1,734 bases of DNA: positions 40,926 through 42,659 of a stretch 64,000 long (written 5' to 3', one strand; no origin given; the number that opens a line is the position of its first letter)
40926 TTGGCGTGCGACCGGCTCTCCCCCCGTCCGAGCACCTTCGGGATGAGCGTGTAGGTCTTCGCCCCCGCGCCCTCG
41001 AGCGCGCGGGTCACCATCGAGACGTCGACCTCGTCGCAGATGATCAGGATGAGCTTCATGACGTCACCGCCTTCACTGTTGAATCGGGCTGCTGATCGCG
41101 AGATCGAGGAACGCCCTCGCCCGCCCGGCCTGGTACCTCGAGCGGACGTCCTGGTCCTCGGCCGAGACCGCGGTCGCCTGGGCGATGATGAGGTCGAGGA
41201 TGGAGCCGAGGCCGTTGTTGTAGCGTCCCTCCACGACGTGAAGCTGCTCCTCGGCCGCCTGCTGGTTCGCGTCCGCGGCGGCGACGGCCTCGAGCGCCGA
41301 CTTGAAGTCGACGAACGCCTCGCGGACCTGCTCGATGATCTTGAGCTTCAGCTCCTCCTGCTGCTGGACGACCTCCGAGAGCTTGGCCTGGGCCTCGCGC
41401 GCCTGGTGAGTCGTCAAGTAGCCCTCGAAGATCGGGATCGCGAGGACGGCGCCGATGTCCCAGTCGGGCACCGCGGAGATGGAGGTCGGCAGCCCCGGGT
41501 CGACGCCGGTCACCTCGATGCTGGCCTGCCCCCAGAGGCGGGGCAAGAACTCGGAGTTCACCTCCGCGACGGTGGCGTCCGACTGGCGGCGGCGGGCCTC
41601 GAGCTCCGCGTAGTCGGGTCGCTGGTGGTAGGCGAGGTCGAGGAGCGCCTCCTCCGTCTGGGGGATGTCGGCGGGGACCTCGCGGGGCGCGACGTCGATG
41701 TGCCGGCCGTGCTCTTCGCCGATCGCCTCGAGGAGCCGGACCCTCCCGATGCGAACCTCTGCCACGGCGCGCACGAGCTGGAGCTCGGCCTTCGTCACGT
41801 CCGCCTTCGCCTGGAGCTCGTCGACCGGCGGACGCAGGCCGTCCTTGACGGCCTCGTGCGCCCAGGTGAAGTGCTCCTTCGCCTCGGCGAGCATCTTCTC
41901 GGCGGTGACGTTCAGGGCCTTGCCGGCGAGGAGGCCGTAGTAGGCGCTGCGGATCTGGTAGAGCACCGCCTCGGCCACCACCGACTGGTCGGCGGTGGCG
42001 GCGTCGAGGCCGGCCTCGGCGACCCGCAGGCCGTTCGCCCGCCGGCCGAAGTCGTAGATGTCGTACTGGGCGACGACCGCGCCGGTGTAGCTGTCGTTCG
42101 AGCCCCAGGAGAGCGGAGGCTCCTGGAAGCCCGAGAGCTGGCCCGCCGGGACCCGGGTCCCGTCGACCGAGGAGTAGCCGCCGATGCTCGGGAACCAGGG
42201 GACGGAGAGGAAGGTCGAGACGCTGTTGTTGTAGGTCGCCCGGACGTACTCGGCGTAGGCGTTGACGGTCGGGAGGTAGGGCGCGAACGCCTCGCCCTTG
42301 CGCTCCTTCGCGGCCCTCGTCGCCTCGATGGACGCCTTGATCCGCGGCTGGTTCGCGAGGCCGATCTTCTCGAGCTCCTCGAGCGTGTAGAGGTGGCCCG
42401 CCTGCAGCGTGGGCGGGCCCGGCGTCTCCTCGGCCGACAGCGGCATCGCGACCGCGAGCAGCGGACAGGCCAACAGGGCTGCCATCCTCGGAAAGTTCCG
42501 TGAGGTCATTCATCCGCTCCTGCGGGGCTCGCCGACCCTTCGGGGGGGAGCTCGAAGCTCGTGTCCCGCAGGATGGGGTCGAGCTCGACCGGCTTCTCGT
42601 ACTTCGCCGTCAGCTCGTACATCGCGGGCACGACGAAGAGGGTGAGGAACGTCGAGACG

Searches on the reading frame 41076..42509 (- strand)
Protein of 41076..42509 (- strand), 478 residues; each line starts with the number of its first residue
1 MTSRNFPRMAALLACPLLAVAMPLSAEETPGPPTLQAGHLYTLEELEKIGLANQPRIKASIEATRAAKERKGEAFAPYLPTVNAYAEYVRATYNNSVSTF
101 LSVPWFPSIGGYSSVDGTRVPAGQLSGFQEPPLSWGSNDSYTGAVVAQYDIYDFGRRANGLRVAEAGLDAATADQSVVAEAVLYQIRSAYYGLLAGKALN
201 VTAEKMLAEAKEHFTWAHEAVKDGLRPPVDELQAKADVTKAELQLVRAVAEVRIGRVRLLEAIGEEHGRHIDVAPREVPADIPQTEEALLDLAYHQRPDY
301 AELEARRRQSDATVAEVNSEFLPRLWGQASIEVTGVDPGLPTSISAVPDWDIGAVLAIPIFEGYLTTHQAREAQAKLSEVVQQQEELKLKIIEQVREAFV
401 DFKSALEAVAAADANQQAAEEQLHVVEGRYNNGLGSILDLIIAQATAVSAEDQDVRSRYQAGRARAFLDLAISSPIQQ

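Call 30: search_protein_families(library=pfam, proteins=[window:41076-42509:-], max_evalue=0.00001)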
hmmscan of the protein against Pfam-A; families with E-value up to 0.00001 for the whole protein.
window:41076-42509:- (478 aa): 1 family
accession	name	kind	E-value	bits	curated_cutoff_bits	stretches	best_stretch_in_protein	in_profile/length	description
PF02321.23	OEP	-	2.1e-49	168.3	22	2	43-264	1-187/187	Outer membrane efflux protein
